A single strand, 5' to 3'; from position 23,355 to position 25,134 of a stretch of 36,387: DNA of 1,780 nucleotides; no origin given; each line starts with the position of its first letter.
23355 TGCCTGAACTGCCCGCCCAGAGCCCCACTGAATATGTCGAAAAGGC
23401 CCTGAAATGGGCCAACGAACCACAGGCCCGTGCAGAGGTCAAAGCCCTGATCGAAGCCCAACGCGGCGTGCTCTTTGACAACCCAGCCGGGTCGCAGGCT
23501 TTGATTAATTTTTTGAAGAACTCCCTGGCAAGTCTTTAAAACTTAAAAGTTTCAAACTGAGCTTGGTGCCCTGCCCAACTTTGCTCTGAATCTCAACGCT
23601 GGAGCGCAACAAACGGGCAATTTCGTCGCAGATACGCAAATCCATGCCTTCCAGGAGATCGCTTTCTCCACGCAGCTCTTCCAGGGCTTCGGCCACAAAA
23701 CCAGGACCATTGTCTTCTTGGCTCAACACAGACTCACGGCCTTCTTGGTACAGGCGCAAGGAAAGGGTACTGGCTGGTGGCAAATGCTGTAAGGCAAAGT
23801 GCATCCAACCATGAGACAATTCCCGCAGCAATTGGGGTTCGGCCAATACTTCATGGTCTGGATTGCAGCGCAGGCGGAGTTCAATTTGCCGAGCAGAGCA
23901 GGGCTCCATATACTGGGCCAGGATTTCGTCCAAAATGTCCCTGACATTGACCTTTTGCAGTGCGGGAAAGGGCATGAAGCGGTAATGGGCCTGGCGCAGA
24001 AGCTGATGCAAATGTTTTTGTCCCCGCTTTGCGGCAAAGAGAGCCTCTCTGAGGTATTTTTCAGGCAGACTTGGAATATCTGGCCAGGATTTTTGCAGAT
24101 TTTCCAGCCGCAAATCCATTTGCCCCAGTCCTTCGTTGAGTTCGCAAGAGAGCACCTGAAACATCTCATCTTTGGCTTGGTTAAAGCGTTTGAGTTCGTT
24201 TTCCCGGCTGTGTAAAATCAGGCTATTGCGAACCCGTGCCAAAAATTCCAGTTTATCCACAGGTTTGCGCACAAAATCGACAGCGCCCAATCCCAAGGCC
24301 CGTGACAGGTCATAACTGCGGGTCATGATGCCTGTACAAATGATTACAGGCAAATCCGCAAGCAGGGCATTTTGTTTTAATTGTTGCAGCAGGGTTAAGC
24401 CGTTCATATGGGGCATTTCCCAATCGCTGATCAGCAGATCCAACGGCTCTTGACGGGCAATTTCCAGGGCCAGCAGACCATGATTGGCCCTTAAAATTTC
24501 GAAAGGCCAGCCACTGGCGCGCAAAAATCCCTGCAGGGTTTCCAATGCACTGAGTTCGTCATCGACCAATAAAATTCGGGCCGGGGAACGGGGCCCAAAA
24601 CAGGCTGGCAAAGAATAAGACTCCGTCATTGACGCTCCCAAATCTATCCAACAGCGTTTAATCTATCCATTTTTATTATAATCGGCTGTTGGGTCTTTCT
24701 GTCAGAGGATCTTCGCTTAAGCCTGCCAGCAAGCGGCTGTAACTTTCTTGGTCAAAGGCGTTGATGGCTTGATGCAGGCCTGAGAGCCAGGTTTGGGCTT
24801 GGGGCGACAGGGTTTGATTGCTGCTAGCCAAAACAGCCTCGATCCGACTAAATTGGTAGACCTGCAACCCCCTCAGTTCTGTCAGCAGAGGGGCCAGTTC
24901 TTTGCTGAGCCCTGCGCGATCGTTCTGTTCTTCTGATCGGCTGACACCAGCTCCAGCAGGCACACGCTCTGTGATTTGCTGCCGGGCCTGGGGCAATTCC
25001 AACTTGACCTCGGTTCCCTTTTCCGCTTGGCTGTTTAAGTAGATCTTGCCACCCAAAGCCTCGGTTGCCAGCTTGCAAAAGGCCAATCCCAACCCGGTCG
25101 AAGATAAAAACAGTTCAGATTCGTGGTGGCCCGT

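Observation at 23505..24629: Receiver domain fused to a kinase-like domain with Cys in place of the phospho-acceptor His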

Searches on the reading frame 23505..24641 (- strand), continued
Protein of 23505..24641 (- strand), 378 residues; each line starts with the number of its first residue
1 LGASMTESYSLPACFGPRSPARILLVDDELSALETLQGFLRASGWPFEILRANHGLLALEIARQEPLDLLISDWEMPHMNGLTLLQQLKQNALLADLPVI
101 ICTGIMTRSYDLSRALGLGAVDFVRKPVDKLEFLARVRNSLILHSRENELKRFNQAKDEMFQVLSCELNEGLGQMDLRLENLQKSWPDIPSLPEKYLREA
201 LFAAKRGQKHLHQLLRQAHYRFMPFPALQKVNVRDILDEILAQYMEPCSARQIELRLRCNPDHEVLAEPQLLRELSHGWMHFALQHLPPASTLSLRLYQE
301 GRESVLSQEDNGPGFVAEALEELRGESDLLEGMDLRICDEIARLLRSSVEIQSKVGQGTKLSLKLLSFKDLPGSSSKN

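Call 51: list_cluster_members(proteins=[P0001, P0002, P0121, P0122, P0174, P0128, window:23505-24629:-])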
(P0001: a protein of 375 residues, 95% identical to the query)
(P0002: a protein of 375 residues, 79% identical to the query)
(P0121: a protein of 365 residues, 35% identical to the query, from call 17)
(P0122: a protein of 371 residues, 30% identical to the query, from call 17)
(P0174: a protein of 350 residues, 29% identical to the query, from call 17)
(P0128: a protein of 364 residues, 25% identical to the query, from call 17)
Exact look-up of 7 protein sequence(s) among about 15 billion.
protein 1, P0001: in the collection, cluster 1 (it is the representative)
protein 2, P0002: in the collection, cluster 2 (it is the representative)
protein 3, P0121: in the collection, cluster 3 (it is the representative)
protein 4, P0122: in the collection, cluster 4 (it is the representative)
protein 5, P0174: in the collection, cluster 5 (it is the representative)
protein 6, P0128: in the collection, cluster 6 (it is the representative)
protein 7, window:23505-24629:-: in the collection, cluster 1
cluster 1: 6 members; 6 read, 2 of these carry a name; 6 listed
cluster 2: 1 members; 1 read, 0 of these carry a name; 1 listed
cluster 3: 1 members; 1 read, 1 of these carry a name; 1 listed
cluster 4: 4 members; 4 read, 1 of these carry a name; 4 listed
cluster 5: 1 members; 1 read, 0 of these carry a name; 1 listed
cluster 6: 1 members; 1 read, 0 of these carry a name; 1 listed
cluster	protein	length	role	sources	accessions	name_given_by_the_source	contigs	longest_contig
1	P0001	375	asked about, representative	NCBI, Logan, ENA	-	-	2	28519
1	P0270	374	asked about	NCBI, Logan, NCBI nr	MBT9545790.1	MAG: hybrid sensor histidine kinase/response regulator [Candidatus Sericytochromatia ... | hybrid sensor histidine kinase/response regulator [Candidatus Sericytochromatia bacterium]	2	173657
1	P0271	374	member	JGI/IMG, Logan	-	DNA-binding response OmpR family regulator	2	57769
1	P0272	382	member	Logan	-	-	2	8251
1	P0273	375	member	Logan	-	-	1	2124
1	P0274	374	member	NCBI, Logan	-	-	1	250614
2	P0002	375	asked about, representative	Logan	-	-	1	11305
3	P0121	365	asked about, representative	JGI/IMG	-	two-component system, sensor histidine kinase and response regulator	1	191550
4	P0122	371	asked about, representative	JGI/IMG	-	two-component system sensor histidine kinase/response regulator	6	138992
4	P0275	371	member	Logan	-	-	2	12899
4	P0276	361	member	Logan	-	-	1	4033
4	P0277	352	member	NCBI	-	-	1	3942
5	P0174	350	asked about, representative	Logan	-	-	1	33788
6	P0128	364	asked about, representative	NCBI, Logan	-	-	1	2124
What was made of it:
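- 23505..24629 (-): Gene for the REC-pseudokinase (374 aa from ATG 24629; stop codon 23505-23507). An in-frame TTG at 24641 would add 4 residues. The sequence is identical to NCBI MBT9545790.1 (call 51).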

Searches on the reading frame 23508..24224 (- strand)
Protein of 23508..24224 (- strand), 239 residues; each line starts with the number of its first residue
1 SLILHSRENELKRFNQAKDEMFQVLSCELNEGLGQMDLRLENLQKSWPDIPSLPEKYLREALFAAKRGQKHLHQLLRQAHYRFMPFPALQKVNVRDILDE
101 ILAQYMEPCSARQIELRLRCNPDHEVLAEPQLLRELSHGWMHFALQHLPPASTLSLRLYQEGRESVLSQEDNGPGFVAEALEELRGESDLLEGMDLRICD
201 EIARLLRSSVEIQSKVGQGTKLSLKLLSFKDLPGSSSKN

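Call 17: search_protein_representatives(protein=window:23508-24224:-)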
Query: 239 residues. Proteins with E-value up to 0.001 (for the whole library): 760; up to 1e-10: 4; up to 1e-30: 1. The best 150 are listed.
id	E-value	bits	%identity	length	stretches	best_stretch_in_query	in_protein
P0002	2.5e-97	341.1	72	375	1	1-232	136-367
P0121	2.1e-27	112.4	35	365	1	2-225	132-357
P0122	9.1e-13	64.5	30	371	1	6-224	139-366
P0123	7.2e-11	58.3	28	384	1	4-220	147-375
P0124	3.7e-10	56.0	29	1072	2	11-232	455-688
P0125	1.4e-09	54.1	31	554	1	56-223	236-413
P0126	1.7e-09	53.8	24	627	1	6-224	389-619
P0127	2.4e-09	53.3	27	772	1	23-226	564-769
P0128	2.8e-09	53.1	25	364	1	9-226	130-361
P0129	3.1e-08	49.7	25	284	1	3-224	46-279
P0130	3.4e-08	49.5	24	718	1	3-222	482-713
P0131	3.8e-08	49.4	25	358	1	4-224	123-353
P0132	3.9e-08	49.4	27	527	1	3-224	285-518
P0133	4.6e-08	49.1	30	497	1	58-219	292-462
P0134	5.5e-08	48.9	24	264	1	3-232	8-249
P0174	1.5e-06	44.1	29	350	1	4-225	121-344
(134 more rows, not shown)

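Call 23: search_protein_families(library=pfam, proteins=[P0121, P0122, P0128, P0174], max_evalue=0.1)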
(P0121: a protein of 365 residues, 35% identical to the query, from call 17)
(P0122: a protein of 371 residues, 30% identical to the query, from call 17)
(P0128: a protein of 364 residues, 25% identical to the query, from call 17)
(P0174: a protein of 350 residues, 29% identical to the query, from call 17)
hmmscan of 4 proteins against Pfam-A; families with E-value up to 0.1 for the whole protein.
P0121 (365 aa): 3 families
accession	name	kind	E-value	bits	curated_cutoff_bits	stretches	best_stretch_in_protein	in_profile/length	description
PF00072.30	Response_reg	-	9.3e-23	81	30.2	1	14-128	1-110/111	Response regulator receiver domain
PF02518.31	HATPase_c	-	3.8e-09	37.4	26.4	1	263-358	6-107/111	Histidine kinase-, DNA gyrase B-, and HSP90-like ATPase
PF22175.2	Ogg-HhH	-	0.032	14.2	27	0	181-242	38-98/173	8-oxoguanine DNA glycosylase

P0122 (371 aa): 4 families
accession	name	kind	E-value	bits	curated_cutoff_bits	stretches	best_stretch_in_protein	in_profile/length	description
PF00072.30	Response_reg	-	1.2e-25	90.2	30.2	1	18-132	2-111/111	Response regulator receiver domain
PF02518.31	HATPase_c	-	2.5e-19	70.2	26.4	1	264-370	3-109/111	Histidine kinase-, DNA gyrase B-, and HSP90-like ATPase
PF23198.2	PDE8A_N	-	0.035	14.5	29.6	1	39-103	33-98/147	PDE8A-like, N-terminal domain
PF01497.23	Peripla_BP_2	-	0.068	13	27.5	0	51-92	182-221/235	Periplasmic binding protein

P0128 (364 aa): 5 families
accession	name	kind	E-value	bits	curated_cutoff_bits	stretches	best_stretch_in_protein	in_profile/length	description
PF00072.30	Response_reg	-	1.4e-26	93.3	30.2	1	5-118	1-109/111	Response regulator receiver domain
PF02518.31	HATPase_c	-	8.3e-21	75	26.4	1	252-362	2-108/111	Histidine kinase-, DNA gyrase B-, and HSP90-like ATPase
PF00512.31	HisKA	-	4e-05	24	26.9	1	139-203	2-63/66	His Kinase A (phospho-acceptor) domain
PF22241.2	PSMD12-CSN4_N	-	0.017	15.2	27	1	147-226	16-92/218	PSMD12/CSN4, N-terminal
PF07999.17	RHSP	-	0.039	13.8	25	1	162-262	179-273/312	Retrotransposon hot spot protein, P-loop domain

P0174 (350 aa): 3 families
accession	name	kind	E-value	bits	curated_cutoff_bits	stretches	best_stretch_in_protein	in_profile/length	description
PF00072.30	Response_reg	-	1.6e-23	83.4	30.2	1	4-116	2-111/111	Response regulator receiver domain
PF02518.31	HATPase_c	-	3.4e-09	37.6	26.4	1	242-347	3-109/111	Histidine kinase-, DNA gyrase B-, and HSP90-like ATPase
PF13581.12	HATPase_c_2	-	0.016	15.6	27.4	1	244-286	35-77/127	Histidine kinase-like ATPase domain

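Call 24: find_encoding_contigs(protein=P0121, flank=6000, max_places=3)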
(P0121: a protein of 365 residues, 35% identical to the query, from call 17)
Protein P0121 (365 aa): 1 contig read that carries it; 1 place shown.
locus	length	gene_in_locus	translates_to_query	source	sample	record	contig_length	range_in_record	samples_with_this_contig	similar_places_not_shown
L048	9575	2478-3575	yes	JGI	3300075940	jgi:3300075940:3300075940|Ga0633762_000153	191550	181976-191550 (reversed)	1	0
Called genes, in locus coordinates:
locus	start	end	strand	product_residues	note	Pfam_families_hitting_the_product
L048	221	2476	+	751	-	PF07695:7TMR-DISM_7TM, PF02518:HATPase_c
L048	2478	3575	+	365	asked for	PF00072:Response_reg, PF02518:HATPase_c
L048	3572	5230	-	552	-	PF07364:DUF1485, PF07171:MlrC_C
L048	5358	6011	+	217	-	PF12796:Ank_2, PF13637:Ank_4 (weak), PF13857:Ank_5 (weak), PF13637:Ank_4, PF12796:Ank_2, PF13857:Ank_5, PF12796:Ank_2, PF13637:Ank_4, +5 more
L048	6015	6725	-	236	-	PF01863:YgjP-like, PF08325:WLM (weak)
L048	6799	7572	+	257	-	PF02592:Vut_1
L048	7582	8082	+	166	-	-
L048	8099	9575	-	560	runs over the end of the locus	-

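Call 25: find_encoding_contigs(protein=P0122, flank=6000, max_places=3)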
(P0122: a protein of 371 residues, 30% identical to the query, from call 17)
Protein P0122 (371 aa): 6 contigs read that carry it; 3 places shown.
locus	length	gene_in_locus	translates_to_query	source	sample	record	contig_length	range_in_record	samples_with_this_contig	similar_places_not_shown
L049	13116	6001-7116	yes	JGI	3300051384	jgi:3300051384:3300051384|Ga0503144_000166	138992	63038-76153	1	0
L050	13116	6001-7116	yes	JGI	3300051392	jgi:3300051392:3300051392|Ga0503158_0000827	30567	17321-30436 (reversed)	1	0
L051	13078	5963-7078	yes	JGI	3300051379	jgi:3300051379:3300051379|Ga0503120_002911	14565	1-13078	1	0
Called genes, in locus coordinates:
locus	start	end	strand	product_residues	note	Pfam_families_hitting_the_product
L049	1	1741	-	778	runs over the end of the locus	PF01315:Ald_Xan_dh_C, PF02738:MoCoBD_1, PF20256:MoCoBD_2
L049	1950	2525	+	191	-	-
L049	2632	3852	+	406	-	-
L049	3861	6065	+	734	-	PF07695:7TMR-DISM_7TM, PF00512:HisKA (faint), PF02518:HATPase_c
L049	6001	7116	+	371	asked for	PF00072:Response_reg, PF02518:HATPase_c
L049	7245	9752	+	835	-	-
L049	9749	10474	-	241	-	-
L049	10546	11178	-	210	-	PF01712:dNK, PF13238:AAA_18, PF13521:AAA_28 (weak), PF13671:AAA_33, PF02223:Thymidylate_kin (faint)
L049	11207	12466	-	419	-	-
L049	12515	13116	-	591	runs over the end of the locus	PF01336:tRNA_anti-codon, PF00152:tRNA-synt_2, PF02938:GAD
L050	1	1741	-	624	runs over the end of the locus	?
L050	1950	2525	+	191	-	-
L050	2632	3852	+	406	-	-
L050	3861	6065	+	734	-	PF07695:7TMR-DISM_7TM, PF00512:HisKA (faint), PF02518:HATPase_c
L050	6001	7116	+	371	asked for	PF00072:Response_reg, PF02518:HATPase_c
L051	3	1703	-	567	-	?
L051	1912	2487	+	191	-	-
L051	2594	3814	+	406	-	-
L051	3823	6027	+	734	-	PF07695:7TMR-DISM_7TM, PF00512:HisKA (faint), PF02518:HATPase_c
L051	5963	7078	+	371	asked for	PF00072:Response_reg, PF02518:HATPase_c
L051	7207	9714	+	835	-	-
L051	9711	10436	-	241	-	-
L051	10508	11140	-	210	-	PF01712:dNK, PF13238:AAA_18, PF13521:AAA_28 (weak), PF13671:AAA_33, PF02223:Thymidylate_kin (faint)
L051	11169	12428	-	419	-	-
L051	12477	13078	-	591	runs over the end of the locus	PF01336:tRNA_anti-codon, PF00152:tRNA-synt_2, PF02938:GAD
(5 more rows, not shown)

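Call 30: find_encoding_contigs(protein=P0174, flank=5000, max_places=2)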
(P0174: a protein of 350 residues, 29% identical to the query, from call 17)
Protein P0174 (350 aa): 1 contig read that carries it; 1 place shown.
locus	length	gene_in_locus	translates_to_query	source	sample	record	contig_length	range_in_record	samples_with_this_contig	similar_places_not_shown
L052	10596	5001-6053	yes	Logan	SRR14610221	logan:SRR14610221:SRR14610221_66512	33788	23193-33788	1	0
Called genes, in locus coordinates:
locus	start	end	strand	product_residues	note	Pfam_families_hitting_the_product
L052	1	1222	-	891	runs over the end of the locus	PF28598:PDH_E1_N, PF00456:Transketolase_N, PF17831:PDH_E1_M, PF22613:Transketolase_C_1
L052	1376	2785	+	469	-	PF01554:MatE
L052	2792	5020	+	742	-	PF07695:7TMR-DISM_7TM, PF00512:HisKA (weak), PF02518:HATPase_c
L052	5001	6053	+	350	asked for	PF00072:Response_reg, PF02518:HATPase_c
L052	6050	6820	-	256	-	PF00072:Response_reg, PF00486:Trans_reg_C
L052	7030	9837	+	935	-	-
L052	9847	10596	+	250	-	?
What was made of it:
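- The same holds for distant homologues P0121, P0122 and P0174 (calls 24, 25, 30). The homologous locus L052 has an OmpR-type regulator beside the cassette that could be the real output there (call 30).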

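Call 31: find_encoding_contigs(protein=P0128, flank=5000, max_places=2)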
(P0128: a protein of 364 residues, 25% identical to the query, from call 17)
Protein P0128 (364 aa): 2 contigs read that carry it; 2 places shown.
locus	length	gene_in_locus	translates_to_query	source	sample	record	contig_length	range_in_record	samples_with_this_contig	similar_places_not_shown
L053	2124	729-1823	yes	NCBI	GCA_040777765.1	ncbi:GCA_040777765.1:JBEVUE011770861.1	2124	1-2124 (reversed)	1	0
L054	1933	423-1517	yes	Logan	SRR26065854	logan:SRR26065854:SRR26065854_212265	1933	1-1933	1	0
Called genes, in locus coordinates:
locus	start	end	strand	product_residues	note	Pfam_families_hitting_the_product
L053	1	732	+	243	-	?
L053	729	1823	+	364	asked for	PF00072:Response_reg, PF02518:HATPase_c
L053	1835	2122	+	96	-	?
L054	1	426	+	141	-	?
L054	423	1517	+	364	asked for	PF00072:Response_reg, PF02518:HATPase_c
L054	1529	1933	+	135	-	?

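Call 36: search_solved_structures(query=window:23508-24224:-, max_evalue=1, show_alignments=3)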
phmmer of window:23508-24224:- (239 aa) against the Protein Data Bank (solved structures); distinct sequences matched with E-value up to 1: 13.
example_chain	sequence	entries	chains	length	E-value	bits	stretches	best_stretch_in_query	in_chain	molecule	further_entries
8h70_A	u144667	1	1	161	4.3e-05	26.3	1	92-224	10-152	Phosphate regulon sensor protein PhoR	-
9jfj_A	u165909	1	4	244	0.00085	22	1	87-224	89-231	Sensor histidine kinase ZraS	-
8u4x_A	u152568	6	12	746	0.0028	20.4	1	15-219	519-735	histidine kinase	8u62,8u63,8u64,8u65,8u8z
3d36_A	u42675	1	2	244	0.04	16.6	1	89-236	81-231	Sporulation kinase B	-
1i58_A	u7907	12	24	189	0.1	15.2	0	146-185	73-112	CHEMOTAXIS PROTEIN CHEA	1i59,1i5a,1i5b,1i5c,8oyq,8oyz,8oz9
1i5d_A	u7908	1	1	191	0.11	15.2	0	146-187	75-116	CHEMOTAXIS PROTEIN CHEA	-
6mi6_A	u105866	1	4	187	0.11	15.2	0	146-185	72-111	Chemotaxis protein CheA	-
8sgk_A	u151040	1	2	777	0.13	14.9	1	84-236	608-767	Bacteriophytochrome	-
8avv_A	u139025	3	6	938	0.17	14.5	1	84-236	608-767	Bacteriophytochrome,Response regulator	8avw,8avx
4xiv_A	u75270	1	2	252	0.19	14.4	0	146-187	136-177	Chemotaxis protein CheA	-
4jpb_A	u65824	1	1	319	0.3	13.7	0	147-191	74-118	Chemotaxis protein CheA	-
2ch4_A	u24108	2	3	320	0.38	13.4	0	146-187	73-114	CHEMOTAXIS PROTEIN CHEA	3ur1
7zp0_A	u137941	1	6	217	0.44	13.2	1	85-182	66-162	Sensor protein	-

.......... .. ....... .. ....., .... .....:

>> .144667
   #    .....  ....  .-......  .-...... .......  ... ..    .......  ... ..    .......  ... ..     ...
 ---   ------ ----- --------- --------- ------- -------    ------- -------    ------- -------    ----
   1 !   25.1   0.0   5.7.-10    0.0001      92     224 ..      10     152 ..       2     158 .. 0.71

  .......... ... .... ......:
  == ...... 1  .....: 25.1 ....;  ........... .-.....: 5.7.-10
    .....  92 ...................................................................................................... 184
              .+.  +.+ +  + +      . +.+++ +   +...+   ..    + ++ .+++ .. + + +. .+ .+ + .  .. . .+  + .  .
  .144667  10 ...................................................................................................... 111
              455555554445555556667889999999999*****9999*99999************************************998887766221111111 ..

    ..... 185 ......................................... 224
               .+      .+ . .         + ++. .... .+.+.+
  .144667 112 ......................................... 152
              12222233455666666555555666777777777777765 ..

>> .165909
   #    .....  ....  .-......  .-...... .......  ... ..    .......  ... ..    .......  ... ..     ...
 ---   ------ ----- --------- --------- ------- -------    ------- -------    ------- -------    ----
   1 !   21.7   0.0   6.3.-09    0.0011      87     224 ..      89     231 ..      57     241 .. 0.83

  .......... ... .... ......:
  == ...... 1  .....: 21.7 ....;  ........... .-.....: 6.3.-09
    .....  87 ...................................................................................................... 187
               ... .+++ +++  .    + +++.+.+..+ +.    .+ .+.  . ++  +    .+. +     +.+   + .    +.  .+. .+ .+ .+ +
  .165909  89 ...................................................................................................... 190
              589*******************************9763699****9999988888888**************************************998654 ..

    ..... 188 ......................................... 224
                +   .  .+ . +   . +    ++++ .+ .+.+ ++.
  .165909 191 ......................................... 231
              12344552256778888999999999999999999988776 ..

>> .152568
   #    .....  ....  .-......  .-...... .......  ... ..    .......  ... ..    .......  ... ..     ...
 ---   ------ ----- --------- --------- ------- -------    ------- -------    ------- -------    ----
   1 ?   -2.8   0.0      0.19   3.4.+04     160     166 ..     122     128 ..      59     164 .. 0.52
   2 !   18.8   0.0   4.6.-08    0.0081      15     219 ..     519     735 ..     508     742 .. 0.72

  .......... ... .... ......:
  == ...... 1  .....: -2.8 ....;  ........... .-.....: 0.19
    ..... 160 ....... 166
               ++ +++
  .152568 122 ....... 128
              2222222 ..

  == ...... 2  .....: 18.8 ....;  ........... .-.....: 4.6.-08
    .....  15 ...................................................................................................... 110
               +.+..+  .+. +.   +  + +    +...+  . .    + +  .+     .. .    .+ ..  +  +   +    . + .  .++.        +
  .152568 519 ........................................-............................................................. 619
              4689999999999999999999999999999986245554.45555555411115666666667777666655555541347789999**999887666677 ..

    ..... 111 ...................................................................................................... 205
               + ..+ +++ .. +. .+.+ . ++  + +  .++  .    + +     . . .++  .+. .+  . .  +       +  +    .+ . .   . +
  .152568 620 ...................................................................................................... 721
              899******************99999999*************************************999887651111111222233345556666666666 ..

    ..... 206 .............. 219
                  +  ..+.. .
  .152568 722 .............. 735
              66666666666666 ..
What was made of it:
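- Tried and rejected: It gave only weak generic CA-domain hits (PhoR, ZraS; call 36).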

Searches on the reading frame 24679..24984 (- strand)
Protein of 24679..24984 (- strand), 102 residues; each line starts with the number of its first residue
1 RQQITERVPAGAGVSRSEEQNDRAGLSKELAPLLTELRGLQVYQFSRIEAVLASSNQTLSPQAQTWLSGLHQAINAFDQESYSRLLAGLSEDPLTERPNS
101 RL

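Call 42: search_protein_families(library=pfam, proteins=[window:24679-24984:-], max_evalue=10)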
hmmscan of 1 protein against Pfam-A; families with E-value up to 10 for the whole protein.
seq(102 aa): 1 family
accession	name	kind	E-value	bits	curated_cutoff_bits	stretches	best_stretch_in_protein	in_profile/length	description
PF09548.15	Spore_III_AB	-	0.041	14.3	32.5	1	10-82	13-85/170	Stage III sporulation protein AB (spore_III_AB)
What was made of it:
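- Tried and rejected: There is no Pfam hit (call 42).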
